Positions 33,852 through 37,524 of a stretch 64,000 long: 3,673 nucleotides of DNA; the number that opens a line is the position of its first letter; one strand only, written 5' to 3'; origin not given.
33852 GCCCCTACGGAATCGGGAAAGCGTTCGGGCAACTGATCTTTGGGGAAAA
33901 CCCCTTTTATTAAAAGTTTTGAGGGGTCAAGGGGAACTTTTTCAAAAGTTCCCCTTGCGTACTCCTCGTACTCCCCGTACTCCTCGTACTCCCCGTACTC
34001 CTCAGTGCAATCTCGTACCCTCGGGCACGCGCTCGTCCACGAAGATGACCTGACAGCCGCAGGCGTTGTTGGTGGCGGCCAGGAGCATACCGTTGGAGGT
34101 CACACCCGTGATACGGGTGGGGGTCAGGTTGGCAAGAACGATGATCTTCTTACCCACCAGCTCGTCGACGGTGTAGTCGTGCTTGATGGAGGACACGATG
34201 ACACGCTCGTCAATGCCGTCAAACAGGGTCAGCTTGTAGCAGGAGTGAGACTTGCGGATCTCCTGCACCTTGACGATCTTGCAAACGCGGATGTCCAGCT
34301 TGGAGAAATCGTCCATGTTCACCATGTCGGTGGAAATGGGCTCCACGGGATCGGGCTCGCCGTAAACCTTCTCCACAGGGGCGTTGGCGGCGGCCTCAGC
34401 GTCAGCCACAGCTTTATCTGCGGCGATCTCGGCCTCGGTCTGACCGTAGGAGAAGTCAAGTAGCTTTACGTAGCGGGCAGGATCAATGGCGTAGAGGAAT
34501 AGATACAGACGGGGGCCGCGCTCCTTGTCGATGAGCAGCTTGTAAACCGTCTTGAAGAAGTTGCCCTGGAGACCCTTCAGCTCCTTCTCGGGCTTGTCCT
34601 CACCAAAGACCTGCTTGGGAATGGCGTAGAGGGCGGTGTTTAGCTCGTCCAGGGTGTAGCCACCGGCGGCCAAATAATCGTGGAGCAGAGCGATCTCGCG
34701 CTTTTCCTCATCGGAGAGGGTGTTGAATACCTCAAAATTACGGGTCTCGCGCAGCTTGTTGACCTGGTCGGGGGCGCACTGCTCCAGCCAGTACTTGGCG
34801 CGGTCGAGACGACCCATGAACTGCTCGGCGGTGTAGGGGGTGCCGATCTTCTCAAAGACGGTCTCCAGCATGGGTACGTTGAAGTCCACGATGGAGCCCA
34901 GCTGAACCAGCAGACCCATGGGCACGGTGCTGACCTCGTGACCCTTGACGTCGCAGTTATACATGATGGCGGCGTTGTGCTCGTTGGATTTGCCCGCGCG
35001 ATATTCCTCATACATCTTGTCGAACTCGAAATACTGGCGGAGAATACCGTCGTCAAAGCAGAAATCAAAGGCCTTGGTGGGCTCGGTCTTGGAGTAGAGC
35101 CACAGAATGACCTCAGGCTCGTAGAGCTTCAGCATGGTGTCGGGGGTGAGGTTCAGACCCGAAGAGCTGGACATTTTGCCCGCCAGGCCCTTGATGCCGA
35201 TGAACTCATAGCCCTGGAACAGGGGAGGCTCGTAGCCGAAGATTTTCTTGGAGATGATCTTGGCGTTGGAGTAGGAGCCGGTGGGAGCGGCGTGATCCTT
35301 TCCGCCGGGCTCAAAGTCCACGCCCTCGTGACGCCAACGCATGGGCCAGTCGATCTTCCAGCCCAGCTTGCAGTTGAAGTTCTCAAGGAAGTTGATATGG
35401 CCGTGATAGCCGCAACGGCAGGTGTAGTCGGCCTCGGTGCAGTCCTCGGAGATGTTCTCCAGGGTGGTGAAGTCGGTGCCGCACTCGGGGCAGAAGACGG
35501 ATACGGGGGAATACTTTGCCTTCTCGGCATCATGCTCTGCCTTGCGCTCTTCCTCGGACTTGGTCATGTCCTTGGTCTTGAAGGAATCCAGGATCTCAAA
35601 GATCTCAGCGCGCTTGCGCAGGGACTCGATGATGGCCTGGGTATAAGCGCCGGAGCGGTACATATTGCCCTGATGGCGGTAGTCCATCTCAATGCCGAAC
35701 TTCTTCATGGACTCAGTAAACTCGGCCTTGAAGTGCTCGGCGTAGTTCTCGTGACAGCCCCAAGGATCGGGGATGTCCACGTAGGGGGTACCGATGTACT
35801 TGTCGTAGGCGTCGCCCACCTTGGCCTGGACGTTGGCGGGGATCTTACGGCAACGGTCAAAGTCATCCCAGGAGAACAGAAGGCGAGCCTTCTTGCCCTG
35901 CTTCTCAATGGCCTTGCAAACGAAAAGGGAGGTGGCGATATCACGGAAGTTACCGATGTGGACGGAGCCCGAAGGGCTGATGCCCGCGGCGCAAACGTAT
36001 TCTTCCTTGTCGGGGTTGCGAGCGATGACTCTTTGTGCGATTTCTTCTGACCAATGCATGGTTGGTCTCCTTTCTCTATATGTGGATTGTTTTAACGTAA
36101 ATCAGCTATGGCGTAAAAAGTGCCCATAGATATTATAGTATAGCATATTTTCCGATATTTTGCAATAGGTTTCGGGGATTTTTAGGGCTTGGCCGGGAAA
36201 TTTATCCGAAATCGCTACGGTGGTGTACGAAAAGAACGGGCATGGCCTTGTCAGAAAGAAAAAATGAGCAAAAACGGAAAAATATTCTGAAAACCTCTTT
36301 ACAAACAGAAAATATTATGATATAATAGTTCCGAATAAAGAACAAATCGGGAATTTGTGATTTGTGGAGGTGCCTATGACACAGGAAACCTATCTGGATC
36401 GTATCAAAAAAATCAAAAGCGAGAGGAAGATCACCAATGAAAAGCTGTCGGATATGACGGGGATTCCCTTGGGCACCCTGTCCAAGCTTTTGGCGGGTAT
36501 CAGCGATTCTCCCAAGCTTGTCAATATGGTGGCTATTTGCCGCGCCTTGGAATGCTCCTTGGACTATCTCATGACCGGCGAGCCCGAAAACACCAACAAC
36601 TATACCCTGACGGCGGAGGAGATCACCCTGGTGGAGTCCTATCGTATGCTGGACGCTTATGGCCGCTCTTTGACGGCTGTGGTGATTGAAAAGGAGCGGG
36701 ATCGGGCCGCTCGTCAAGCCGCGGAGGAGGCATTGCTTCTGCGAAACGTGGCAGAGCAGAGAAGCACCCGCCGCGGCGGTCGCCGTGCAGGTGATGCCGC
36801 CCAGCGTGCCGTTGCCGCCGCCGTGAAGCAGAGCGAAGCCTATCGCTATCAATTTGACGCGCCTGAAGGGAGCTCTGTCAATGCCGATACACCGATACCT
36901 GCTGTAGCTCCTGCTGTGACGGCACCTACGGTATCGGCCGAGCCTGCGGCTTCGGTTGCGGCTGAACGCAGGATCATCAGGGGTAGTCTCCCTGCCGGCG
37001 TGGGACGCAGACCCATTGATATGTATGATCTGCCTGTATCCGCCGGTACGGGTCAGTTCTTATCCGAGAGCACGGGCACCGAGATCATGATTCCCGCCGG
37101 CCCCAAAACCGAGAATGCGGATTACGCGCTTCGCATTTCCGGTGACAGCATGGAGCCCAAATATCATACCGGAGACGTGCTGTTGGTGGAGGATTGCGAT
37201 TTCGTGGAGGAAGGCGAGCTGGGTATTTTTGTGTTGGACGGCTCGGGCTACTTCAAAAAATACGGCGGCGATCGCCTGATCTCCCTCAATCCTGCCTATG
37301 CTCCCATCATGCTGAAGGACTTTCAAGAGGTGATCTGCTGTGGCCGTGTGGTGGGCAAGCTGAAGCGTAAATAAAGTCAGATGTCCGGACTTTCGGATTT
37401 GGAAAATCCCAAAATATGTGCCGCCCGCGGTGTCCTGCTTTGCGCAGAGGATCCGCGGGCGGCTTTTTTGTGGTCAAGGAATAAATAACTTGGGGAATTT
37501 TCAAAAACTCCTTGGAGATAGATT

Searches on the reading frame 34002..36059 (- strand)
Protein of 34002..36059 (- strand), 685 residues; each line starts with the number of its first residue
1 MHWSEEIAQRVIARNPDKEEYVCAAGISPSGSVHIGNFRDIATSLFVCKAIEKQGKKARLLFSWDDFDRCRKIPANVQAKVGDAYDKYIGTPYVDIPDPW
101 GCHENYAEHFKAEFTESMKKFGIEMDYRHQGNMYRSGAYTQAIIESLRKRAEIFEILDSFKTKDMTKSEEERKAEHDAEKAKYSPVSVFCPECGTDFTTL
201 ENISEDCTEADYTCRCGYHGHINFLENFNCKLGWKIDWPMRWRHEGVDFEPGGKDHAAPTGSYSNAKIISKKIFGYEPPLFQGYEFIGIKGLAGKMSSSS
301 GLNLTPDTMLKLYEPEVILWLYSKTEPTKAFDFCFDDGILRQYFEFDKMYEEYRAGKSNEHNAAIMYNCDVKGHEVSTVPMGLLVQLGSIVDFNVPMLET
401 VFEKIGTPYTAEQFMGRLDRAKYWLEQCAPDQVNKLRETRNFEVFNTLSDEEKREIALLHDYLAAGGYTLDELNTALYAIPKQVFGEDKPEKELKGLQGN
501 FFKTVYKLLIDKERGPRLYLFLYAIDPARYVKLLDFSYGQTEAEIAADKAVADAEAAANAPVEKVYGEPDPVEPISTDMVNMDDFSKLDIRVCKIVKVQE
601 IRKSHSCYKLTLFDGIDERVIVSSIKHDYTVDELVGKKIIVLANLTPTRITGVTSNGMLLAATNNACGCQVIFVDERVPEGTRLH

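Call 59: search_protein_families(library=pfam, proteins=[window:34002-36059:-], max_evalue=0.00001)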
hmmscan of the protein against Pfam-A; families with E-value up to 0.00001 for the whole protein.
window:34002-36059:- (685 aa): 2 families
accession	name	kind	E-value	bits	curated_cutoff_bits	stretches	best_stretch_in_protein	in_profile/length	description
PF01921.24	tRNA-synt_1f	-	2.3e-110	369.3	27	1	1-365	1-352/360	tRNA synthetases class I (K)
PF01588.26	tRNA_bind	-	3.4e-18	66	27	1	590-683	1-96/96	Putative tRNA binding domain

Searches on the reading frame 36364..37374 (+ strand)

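Call 59: search_protein_families(library=pfam, proteins=[window:36364-37374:+], max_evalue=0.00001)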
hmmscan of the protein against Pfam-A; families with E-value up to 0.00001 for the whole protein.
window:36364-37374:+ (336 aa): 4 families
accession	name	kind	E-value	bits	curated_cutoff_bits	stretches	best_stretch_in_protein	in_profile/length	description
PF00717.28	Peptidase_S24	-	7.2e-19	68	23.3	1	225-330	6-116/116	Peptidase S24-like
PF13443.12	HTH_26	-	1.1e-08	35.6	22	1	13-71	1-59/63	Cro/C1-type HTH DNA-binding domain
PF01381.28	HTH_3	-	2.7e-08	34.2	23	1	15-69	2-55/55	Helix-turn-helix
PF12844.13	HTH_19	-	1.8e-07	31.4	30.2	1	13-73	3-62/64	Helix-turn-helix domain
